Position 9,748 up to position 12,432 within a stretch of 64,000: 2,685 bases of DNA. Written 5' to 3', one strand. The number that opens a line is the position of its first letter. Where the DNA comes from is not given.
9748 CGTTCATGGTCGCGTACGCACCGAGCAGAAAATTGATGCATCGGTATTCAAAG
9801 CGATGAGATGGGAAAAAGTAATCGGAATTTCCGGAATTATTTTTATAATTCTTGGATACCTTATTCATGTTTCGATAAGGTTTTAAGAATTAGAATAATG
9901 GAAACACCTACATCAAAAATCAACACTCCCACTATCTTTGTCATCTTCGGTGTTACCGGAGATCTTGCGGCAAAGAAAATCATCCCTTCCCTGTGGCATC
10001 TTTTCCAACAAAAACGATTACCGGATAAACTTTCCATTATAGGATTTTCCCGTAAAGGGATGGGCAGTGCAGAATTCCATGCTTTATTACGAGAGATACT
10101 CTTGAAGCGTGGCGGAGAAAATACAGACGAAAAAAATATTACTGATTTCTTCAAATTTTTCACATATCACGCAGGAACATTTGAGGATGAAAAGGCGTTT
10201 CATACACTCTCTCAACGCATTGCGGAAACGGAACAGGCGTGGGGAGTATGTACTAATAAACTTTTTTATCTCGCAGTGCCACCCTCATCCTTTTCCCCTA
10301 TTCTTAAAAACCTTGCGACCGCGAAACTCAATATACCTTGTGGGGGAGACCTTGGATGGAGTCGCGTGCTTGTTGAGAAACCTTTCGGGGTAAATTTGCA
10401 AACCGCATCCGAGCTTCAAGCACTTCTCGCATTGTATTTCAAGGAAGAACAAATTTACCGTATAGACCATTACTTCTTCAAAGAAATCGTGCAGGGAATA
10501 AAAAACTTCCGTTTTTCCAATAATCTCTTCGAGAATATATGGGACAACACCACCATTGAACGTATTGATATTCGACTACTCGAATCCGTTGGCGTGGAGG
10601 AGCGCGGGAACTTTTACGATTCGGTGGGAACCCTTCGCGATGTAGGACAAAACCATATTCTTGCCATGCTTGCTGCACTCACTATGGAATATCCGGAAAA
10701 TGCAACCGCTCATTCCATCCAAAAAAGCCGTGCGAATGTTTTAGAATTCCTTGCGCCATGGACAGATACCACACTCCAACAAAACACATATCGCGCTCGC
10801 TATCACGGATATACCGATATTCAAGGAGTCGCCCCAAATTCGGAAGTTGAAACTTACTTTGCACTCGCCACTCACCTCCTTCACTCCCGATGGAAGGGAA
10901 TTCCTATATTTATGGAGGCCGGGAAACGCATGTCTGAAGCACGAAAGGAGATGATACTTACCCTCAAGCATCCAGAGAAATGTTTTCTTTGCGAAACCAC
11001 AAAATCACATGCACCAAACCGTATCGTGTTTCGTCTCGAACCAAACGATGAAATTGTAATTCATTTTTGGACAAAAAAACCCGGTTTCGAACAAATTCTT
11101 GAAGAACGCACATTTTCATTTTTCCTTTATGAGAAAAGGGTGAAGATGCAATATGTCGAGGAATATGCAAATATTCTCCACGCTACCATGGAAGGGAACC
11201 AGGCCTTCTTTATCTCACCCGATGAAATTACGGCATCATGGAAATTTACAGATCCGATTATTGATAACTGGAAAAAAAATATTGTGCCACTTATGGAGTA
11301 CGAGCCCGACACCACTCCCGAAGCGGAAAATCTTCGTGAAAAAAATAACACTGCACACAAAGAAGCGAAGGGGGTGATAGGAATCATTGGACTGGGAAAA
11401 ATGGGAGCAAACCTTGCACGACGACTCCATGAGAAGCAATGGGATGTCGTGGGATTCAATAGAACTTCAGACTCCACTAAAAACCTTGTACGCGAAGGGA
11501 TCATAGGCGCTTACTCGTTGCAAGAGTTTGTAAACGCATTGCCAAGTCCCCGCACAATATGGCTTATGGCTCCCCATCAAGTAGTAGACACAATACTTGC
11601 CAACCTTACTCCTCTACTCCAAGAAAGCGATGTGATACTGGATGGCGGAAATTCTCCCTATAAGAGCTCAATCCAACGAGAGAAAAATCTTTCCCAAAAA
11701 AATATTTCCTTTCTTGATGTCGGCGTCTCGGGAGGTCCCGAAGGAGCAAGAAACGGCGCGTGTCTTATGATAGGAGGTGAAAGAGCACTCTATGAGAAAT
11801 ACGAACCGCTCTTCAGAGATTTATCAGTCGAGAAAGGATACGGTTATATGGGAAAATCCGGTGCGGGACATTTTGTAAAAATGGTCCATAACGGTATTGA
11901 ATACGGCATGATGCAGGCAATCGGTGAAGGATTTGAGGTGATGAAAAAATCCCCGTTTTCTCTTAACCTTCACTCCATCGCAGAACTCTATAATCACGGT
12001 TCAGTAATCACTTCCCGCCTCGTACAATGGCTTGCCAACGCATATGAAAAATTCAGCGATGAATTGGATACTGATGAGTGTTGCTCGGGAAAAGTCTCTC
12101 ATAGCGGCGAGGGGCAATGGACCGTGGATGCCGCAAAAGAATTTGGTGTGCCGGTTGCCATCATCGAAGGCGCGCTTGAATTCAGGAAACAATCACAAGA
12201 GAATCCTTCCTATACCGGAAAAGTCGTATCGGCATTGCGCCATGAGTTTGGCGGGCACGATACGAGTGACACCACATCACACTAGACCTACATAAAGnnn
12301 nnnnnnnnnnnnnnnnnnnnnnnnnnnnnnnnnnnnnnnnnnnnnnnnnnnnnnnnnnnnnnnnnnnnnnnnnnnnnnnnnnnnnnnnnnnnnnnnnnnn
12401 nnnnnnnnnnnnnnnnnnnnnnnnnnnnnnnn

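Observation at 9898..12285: In-frame fusion of glucose-6-phosphate dehydrogenase and 6-phosphogluconate dehydrogenase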

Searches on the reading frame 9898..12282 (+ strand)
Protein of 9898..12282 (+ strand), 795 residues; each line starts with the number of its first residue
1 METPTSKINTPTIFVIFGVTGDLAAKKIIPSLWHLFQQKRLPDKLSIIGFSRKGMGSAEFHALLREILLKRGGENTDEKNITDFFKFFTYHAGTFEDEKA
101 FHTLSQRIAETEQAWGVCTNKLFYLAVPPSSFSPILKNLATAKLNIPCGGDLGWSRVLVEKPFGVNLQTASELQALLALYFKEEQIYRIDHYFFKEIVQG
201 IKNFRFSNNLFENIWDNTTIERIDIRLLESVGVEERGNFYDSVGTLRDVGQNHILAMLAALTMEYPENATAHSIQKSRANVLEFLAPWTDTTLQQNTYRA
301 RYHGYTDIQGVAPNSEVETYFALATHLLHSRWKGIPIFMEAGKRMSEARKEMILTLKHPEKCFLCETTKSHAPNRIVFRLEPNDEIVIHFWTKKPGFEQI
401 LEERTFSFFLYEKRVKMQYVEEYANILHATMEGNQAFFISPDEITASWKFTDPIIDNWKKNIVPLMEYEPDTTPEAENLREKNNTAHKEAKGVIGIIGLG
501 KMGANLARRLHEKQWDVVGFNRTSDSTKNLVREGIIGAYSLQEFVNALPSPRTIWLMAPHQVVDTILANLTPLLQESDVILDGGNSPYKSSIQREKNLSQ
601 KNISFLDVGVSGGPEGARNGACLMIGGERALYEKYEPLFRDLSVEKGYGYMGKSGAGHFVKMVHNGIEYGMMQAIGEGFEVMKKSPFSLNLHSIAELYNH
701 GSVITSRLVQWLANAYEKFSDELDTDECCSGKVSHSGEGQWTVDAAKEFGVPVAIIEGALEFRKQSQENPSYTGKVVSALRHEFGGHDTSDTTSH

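Call 4: search_protein_families(library=pfam, proteins=[window:9898-12282:+], max_evalue=0.01)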
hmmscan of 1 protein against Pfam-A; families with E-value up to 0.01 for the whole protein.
window:9898-12282:+ (795 aa): 11 families
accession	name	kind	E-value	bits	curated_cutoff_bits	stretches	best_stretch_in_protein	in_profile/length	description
PF02781.21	G6PD_C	-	3.8e-71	240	27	1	204-478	3-286/296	Glucose-6-phosphate dehydrogenase, C-terminal domain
PF00479.28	G6PD_N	-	5.8e-54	184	22.1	1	15-199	1-182/183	Glucose-6-phosphate dehydrogenase, NAD binding domain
PF03446.21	NAD_binding_2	-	3.6e-39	134.8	21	1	494-643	2-153/161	NAD binding domain of 6-phosphogluconate dehydrogenase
PF00393.24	6PGD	-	1.4e-24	87.4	27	2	657-768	1-115/290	6-phosphogluconate dehydrogenase, C-terminal domain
PF03807.23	F420_oxidored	-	5.8e-05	24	21.6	1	494-577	2-86/94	NADP oxidoreductase coenzyme F420-dependent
PF02826.25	2-Hacid_dh_C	-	8.4e-05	22.4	25.1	1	481-545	26-89/178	D-isomer specific 2-hydroxyacid dehydrogenase, NAD binding domain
PF01488.26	Shikimate_DH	-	0.00024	21.6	24.3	1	493-534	14-56/138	Shikimate / quinate 5-dehydrogenase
PF01408.29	GFO_IDH_MocA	-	0.0047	18.1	24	0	494-527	3-38/120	Oxidoreductase family, NAD-binding Rossmann fold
PF02254.24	TrkA_N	-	0.0047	17.7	23.8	0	495-535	2-42/116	TrkA-N domain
PF10727.15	Rossmann-like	-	0.0047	17.1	23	0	483-533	6-56/131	Rossmann-like domain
PF02558.23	ApbA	-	0.0057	16.7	22.2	0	494-536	1-42/150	Ketopantoate reductase PanE/ApbA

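Call 7: find_homologous_proteins(query=window:9898-12282:+, max_evalue=1e-10)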
Query window:9898-12282:+ (795 aa): 3880 proteins with E <= 1e-10 among 8000 candidates; the best 120 are listed.
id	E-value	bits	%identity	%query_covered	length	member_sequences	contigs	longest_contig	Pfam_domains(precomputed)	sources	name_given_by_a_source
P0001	0.0e+0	1845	100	100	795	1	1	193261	PF02781.22,PF03446.22,PF00393.25,PF00479.29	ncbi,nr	ncbi:MAG: glucose-6-phosphate dehydrogenase [Patescibacteria group bacterium]|nr:glucose-6-phosphate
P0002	0.0e+0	1332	71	98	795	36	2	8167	PF02781.22,PF03446.22,PF02826.26,PF00393.25,PF00479.29,PF03807.24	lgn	-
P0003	0.0e+0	1298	69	98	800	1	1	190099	PF02781.22,PF03446.22,PF02826.26,PF00393.25,PF00479.29,PF03807.24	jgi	jgi:glucose-6-phosphate 1-dehydrogenase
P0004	0.0e+0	1297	69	99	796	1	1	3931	PF02781.22,PF03446.22,PF02826.26,PF00393.25,PF00479.29,PF03807.24,PF01488.27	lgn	-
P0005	0.0e+0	1289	69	98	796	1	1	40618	PF02781.22,PF03446.22,PF02826.26,PF00393.25,PF00479.29,PF03807.24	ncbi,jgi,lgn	-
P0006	0.0e+0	1288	70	98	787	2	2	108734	PF02781.22,PF03446.22,PF02826.26,PF00393.25,PF00479.29,PF03807.24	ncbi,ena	-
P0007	0.0e+0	1285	68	99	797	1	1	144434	PF02781.22,PF03446.22,PF00393.25,PF00479.29,PF03807.24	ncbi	-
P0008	0.0e+0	1283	68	99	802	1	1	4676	PF02781.22,PF02153.24,PF03446.22,PF02826.26,PF00393.25,PF00479.29,PF03807.24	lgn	-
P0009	0.0e+0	1277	69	98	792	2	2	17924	PF02781.22,PF03446.22,PF00393.25,PF00479.29,PF03807.24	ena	-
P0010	0.0e+0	1269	68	98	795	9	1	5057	PF02781.22,PF03446.22,PF00393.25,PF00479.29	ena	-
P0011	0.0e+0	1267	68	98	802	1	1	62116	PF02781.22,PF03446.22,PF00393.25,PF00479.29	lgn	-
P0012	0.0e+0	1262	67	99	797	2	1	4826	PF02781.22,PF03446.22,PF00393.25,PF00479.29,PF03807.24,PF01488.27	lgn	-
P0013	0.0e+0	1257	67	99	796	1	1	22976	PF02781.22,PF03446.22,PF02826.26,PF00393.25,PF00479.29,PF03807.24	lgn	-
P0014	0.0e+0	1255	68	98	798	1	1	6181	PF02781.22,PF03446.22,PF00393.25,PF00479.29,PF03807.24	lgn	-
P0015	0.0e+0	1252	66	98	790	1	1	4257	PF02781.22,PF03446.22,PF00393.25,PF00479.29,PF03807.24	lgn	-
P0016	0.0e+0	1252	68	98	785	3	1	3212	PF02781.22,PF03446.22,PF00393.25,PF00479.29,PF03807.24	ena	-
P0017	0.0e+0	1243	66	99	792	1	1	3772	PF02781.22,PF03446.22,PF00393.25,PF00479.29,PF03807.24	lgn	-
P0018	0.0e+0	1239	68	98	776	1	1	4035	PF02781.22,PF03446.22,PF00393.25,PF00479.29,PF03807.24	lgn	-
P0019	0.0e+0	1233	66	98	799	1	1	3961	PF02781.22,PF03446.22,PF02826.26,PF00393.25,PF00479.29,PF03807.24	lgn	-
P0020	0.0e+0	1231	66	99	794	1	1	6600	PF02781.22,PF03446.22,PF02826.26,PF00393.25,PF00479.29,PF03807.24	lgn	-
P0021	0.0e+0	1231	66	99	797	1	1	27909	PF02781.22,PF03446.22,PF00393.25,PF00479.29,PF03807.24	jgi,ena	-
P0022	0.0e+0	1230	66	99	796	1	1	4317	PF02781.22,PF03446.22,PF00393.25,PF00479.29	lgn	-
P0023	0.0e+0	1227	66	99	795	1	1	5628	PF02781.22,PF03446.22,PF02826.26,PF00393.25,PF00479.29,PF03807.24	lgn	-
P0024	0.0e+0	1224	65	99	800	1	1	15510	PF02781.22,PF03446.22,PF02826.26,PF00393.25,PF00479.29,PF03807.24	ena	-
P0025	0.0e+0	1224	67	98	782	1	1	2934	PF02781.22,PF03446.22,PF02826.26,PF00393.25,PF00479.29,PF03807.24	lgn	-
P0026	0.0e+0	1223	65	99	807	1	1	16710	PF02781.22,PF03446.22,PF00393.25,PF00479.29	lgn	-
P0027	0.0e+0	1222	64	98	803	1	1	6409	PF02781.22,PF03446.22,PF02826.26,PF00393.25,PF00479.29,PF03807.24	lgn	-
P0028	0.0e+0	1216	66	99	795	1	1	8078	PF02781.22,PF03446.22,PF02826.26,PF00393.25,PF00479.29,PF03807.24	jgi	-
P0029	0.0e+0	1214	65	98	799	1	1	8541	PF02781.22,PF03446.22,PF00393.25,PF00479.29,PF03807.24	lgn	-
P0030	0.0e+0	1213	65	99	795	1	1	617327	PF02781.22,PF03446.22,PF02826.26,PF00393.25,PF00479.29,PF03807.24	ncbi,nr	ncbi:MAG: glucose-6-phosphate dehydrogenase [Candidatus Levybacteria bacterium]|nr:glucose-6-phospha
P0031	0.0e+0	1210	65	98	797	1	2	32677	PF02781.22,PF03446.22,PF00393.25,PF00479.29,PF03807.24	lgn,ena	-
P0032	0.0e+0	1209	64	99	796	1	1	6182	PF02781.22,PF03446.22,PF00393.25,PF00479.29,PF03807.24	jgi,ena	-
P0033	0.0e+0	1208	65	99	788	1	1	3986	PF02781.22,PF03446.22,PF00393.25,PF00479.29,PF03807.24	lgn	-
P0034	0.0e+0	1207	65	98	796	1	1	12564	PF02781.22,PF03446.22,PF02826.26,PF00393.25,PF00479.29,PF03807.24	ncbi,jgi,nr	ncbi:MAG: hypothetical protein COU25_01845 [Candidatus Levybacteria bacterium CG10_big_fil_rev_8_21_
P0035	0.0e+0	1205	66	98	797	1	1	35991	PF02781.22,PF03446.22,PF00393.25,PF00479.29,PF03807.24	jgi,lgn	-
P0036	0.0e+0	1204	65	99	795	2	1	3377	PF02781.22,PF03446.22,PF00393.25,PF00479.29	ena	-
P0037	0.0e+0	1203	65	99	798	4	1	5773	PF02781.22,PF03446.22,PF02826.26,PF00393.25,PF00479.29,PF03807.24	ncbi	-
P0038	0.0e+0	1197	64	98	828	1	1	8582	PF02781.22,PF03446.22,PF00393.25,PF00479.29,PF03807.24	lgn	-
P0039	0.0e+0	1196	64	99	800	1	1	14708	PF02781.22,PF03446.22,PF00393.25,PF00479.29,PF03807.24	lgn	-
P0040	0.0e+0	1193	64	98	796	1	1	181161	PF02781.22,PF03446.22,PF02826.26,PF00393.25,PF00479.29,PF03807.24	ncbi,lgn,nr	ncbi:MAG: glucose-6-phosphate dehydrogenase [Candidatus Nomurabacteria bacterium]|nr:glucose-6-phosp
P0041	0.0e+0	1192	65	98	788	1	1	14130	PF02781.22,PF03446.22,PF00393.25,PF00479.29,PF03807.24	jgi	-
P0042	0.0e+0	1189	64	98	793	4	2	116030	PF02781.22,PF03446.22,PF02826.26,PF00393.25,PF00479.29,PF03807.24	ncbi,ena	ncbi:MAG: glucose-6-phosphate dehydrogenase [Candidatus Nomurabacteria bacterium]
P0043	0.0e+0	1172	63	98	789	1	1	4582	PF02781.22,PF03446.22,PF00393.25,PF00479.29,PF03807.24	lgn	-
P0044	0.0e+0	1170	62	98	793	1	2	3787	PF02781.22,PF03446.22,PF02826.26,PF00393.25,PF00479.29,PF03807.24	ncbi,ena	-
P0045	0.0e+0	1169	62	99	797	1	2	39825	PF02781.22,PF03446.22,PF00393.25,PF00479.29,PF03807.24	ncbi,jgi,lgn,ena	-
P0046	0.0e+0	1163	63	98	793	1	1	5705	PF02781.22,PF03446.22,PF02826.26,PF00393.25,PF00479.29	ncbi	-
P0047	0.0e+0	1162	59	99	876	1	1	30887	PF02781.22,PF03446.22,PF00393.25,PF00479.29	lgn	-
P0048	0.0e+0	1160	62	99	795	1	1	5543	PF02781.22,PF03446.22,PF00393.25,PF00479.29,PF03807.24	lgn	-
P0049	0.0e+0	1159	62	98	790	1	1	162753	PF02781.22,PF03446.22,PF00393.25,PF00479.29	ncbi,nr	ncbi:MAG: glucose-6-phosphate dehydrogenase [Candidatus Magasanikbacteria bacterium]|nr:glucose-6-ph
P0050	0.0e+0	1159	63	98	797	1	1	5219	PF02781.22,PF03446.22,PF00393.25,PF00479.29,PF03807.24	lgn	-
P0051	0.0e+0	1151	61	99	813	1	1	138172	PF02781.22,PF03446.22,PF02826.26,PF00393.25,PF00479.29,PF03807.24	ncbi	-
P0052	0.0e+0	1144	61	99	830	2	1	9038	PF02781.22,PF03446.22,PF00393.25,PF00479.29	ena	-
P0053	0.0e+0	1140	62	98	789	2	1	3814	PF02781.22,PF03446.22,PF02826.26,PF00393.25,PF00479.29,PF03807.24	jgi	jgi:6-phosphogluconate dehydrogenase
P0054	0.0e+0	1138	61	98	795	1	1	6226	PF02781.22,PF03446.22,PF02826.26,PF00393.25,PF00479.29,PF03807.24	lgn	-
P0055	0.0e+0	1138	62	98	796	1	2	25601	PF02781.22,PF03446.22,PF00393.25,PF00479.29,PF03807.24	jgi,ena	-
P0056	0.0e+0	1129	62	98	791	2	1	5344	PF02781.22,PF03446.22,PF00393.25,PF00479.29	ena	-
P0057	0.0e+0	1128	61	98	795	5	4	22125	PF02781.22,PF03446.22,PF00393.25,PF00479.29,PF03807.24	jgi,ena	jgi:glucose-6-phosphate 1-dehydrogenase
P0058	0.0e+0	1127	61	99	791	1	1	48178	PF02781.22,PF03446.22,PF00393.25,PF00479.29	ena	-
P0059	0.0e+0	1125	61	99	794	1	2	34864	PF02781.22,PF03446.22,PF00393.25,PF00479.29,PF03807.24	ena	-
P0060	0.0e+0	1124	61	98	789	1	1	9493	PF02781.22,PF03446.22,PF00393.25,PF00479.29,PF03807.24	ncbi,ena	-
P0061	0.0e+0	1123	61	99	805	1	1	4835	PF02781.22,PF03446.22,PF00393.25,PF00479.29,PF03807.24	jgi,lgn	-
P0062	0.0e+0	1123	61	99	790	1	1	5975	PF02781.22,PF03446.22,PF00393.25,PF00479.29,PF03807.24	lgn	-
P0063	0.0e+0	1121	61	98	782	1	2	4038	PF02781.22,PF03446.22,PF00393.25,PF00479.29,PF03807.24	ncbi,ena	-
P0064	0.0e+0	1120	62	98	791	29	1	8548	PF02781.22,PF03446.22,PF02826.26,PF00393.25,PF00479.29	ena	-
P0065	0.0e+0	1119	60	99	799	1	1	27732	PF02781.22,PF03446.22,PF02826.26,PF00393.25,PF00479.29,PF03807.24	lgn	-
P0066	0.0e+0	1118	60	99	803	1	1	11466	PF02781.22,PF03446.22,PF00393.25,PF00479.29,PF03807.24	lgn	-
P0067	0.0e+0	1115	61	99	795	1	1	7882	PF02781.22,PF03446.22,PF00393.25,PF00479.29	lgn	-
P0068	0.0e+0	1111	62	98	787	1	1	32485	PF02781.22,PF03446.22,PF00393.25,PF00479.29,PF03807.24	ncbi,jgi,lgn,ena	jgi:glucose-6-phosphate 1-dehydrogenase/6-phosphogluconate dehydrogenase (decarboxylating)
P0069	0.0e+0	1110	62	98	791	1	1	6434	PF02781.22,PF03446.22,PF02826.26,PF00393.25,PF00479.29,PF03807.24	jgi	-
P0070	0.0e+0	1108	61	98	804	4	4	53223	PF02781.22,PF03446.22,PF00393.25,PF00479.29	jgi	-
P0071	0.0e+0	1108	61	98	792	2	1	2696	PF02781.22,PF03446.22,PF00393.25,PF00479.29,PF03807.24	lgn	-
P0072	0.0e+0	1108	60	98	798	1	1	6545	PF02781.22,PF03446.22,PF00393.25,PF00479.29,PF03807.24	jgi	jgi:glucose-6-phosphate 1-dehydrogenase/6-phosphogluconate dehydrogenase (decarboxylating)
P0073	0.0e+0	1108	61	98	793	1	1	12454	PF02781.22,PF03446.22,PF00393.25,PF00479.29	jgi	-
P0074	0.0e+0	1107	61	98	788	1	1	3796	PF02781.22,PF03446.22,PF02826.26,PF00393.25,PF00479.29,PF03807.24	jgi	-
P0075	0.0e+0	1107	59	99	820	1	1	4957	PF02781.22,PF03446.22,PF00393.25,PF00479.29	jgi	jgi:6-phosphogluconate dehydrogenase (decarboxylating)/glucose-6-phosphate 1-dehydrogenase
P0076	0.0e+0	1104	60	98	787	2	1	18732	PF02781.22,PF03446.22,PF00393.25,PF00479.29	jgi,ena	-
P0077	0.0e+0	1103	60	99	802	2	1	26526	PF02781.22,PF03446.22,PF02826.26,PF00393.25,PF00479.29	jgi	jgi:glucose-6-phosphate 1-dehydrogenase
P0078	0.0e+0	1103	61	98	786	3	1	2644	PF02781.22,PF03446.22,PF00393.25,PF00479.29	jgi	-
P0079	0.0e+0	1103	61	98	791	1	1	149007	PF02781.22,PF03446.22,PF00393.25,PF00479.29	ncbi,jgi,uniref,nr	ncbi:hypothetical protein COV04_02345 [Candidatus Uhrbacteria bacterium CG10_big_fil_rev_8_21_14_0_1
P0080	0.0e+0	1102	61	98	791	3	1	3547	PF02781.22,PF03446.22,PF02826.26,PF00393.25,PF00479.29,PF03807.24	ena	-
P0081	0.0e+0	1102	60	98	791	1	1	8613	PF02781.22,PF03446.22,PF00393.25,PF00479.29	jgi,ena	-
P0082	0.0e+0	1102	60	98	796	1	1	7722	PF02781.22,PF03446.22,PF00393.25,PF00479.29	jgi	-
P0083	0.0e+0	1101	60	98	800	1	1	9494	PF02781.22,PF03446.22,PF02826.26,PF00393.25,PF00479.29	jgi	-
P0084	0.0e+0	1101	61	98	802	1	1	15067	PF02781.22,PF03446.22,PF02826.26,PF00393.25,PF00479.29,PF03807.24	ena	-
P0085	0.0e+0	1101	60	98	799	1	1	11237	PF02781.22,PF03446.22,PF02826.26,PF00393.25,PF00479.29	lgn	-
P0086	0.0e+0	1099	60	99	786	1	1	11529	PF02781.22,PF03446.22,PF00393.25,PF00479.29,PF03807.24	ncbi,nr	ncbi:glucose-6-phosphate dehydrogenase [Candidatus Wolfebacteria bacterium]|nr:glucose-6-phosphate d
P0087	0.0e+0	1098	61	98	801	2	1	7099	PF02781.22,PF03446.22,PF00393.25,PF00479.29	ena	-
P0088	0.0e+0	1097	60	98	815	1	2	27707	PF02781.22,PF03446.22,PF00393.25,PF00479.29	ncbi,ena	-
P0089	0.0e+0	1097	60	98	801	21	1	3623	PF02781.22,PF03446.22,PF00393.25,PF00479.29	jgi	-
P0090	0.0e+0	1096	61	98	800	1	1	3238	PF02781.22,PF03446.22,PF00393.25,PF00479.29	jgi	-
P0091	0.0e+0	1096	60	98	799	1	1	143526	PF02781.22,PF03446.22,PF00393.25,PF00479.29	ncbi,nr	ncbi:glucose-6-phosphate dehydrogenase [Patescibacteria group bacterium]|nr:glucose-6-phosphate dehy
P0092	0.0e+0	1094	61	98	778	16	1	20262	PF02781.22,PF03446.22,PF02826.26,PF00393.25,PF00479.29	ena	-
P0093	0.0e+0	1094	60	98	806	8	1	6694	PF02781.22,PF03446.22,PF00393.25,PF00479.29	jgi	-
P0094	0.0e+0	1093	58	98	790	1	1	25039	PF02781.22,PF03446.22,PF00393.25,PF00479.29,PF03807.24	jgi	jgi:glucose-6-phosphate 1-dehydrogenase/6-phosphogluconate dehydrogenase (decarboxylating)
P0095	0.0e+0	1093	60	98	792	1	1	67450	PF02781.22,PF02153.24,PF03446.22,PF00393.25,PF00479.29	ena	-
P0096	0.0e+0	1093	60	98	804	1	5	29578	PF02781.22,PF03446.22,PF00393.25,PF00479.29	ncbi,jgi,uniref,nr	ncbi:hypothetical protein COW99_06265 [Candidatus Roizmanbacteria bacterium CG22_combo_CG10-13_8_21_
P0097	0.0e+0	1090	60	99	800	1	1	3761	PF02781.22,PF02254.25,PF03446.22,PF00393.25,PF00479.29,PF03807.24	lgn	-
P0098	0.0e+0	1090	60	99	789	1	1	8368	PF02781.22,PF03446.22,PF00393.25,PF00479.29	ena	-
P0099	0.0e+0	1089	60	98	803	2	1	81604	PF02781.22,PF03446.22,PF00393.25,PF00479.29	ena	-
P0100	0.0e+0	1089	59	98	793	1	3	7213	PF02781.22,PF03446.22,PF00393.25,PF00479.29,PF03807.24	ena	-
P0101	0.0e+0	1089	59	99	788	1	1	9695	PF02781.22,PF03446.22,PF00393.25,PF00479.29,PF03807.24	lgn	-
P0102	0.0e+0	1088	59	98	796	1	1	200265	PF02781.22,PF03446.22,PF00393.25,PF00479.29,PF03807.24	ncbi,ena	-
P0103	0.0e+0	1088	59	99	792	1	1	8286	PF02781.22,PF03446.22,PF02826.26,PF00393.25,PF00479.29,PF03807.24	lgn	-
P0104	0.0e+0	1085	60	98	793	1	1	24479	PF02781.22,PF03446.22,PF02826.26,PF00393.25,PF00479.29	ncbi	-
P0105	0.0e+0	1083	59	98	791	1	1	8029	PF02781.22,PF03446.22,PF02826.26,PF00393.25,PF00479.29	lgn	-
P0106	0.0e+0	1082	58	99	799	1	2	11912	PF02781.22,PF03446.22,PF00393.25,PF00479.29,PF03807.24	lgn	-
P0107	0.0e+0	1080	60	98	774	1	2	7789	PF02781.22,PF03446.22,PF00393.25,PF00479.29,PF03807.24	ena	-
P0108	0.0e+0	1080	59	100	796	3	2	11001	PF02781.22,PF03446.22,PF00393.25,PF00479.29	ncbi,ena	-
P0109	0.0e+0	1079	58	98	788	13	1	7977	PF02781.22,PF03446.22,PF00393.25,PF00479.29,PF03807.24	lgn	-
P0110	0.0e+0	1079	59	99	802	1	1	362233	PF02781.22,PF03446.22,PF02826.26,PF00393.25,PF00479.29,PF03807.24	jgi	jgi:glucose-6-phosphate 1-dehydrogenase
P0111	0.0e+0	1076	59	98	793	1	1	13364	PF02781.22,PF03446.22,PF00393.25,PF00479.29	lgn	-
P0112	0.0e+0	1075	58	99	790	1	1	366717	PF02781.22,PF03446.22,PF00393.25,PF00479.29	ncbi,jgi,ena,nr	ncbi:MAG TPA: glucose-6-phosphate dehydrogenase [Candidatus Paceibacterota bacterium]|nr:glucose-6-p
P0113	0.0e+0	1075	58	99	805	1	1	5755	PF02781.22,PF03446.22,PF00393.25,PF00479.29,PF03807.24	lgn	-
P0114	0.0e+0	1074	58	99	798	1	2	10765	PF02781.22,PF03446.22,PF02826.26,PF00393.25,PF00479.29,PF03807.24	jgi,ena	-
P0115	0.0e+0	1074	59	98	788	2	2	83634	PF02781.22,PF03446.22,PF00393.25,PF00479.29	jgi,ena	-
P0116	0.0e+0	1074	57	100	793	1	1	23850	PF02781.22,PF03446.22,PF00393.25,PF00479.29,PF03807.24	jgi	jgi:glucose-6-phosphate 1-dehydrogenase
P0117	0.0e+0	1072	59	99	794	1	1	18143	PF02781.22,PF03446.22,PF00393.25,PF00479.29,PF03807.24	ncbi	-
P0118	0.0e+0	1069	59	99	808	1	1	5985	PF02781.22,PF03446.22,PF00393.25,PF00479.29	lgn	-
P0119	0.0e+0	1069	59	99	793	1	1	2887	PF02781.22,PF03446.22,PF00393.25,PF00479.29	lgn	-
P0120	0.0e+0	1068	69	82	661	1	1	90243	PF02781.22,PF03446.22,PF00393.25,PF00479.29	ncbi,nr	ncbi:MAG: decarboxylating 6-phosphogluconate dehydrogenase [Candidatus Levybacteria bacterium]|nr:de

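Call 12: find_encoding_contigs(protein=P0001, flank=10000, max_places=3)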
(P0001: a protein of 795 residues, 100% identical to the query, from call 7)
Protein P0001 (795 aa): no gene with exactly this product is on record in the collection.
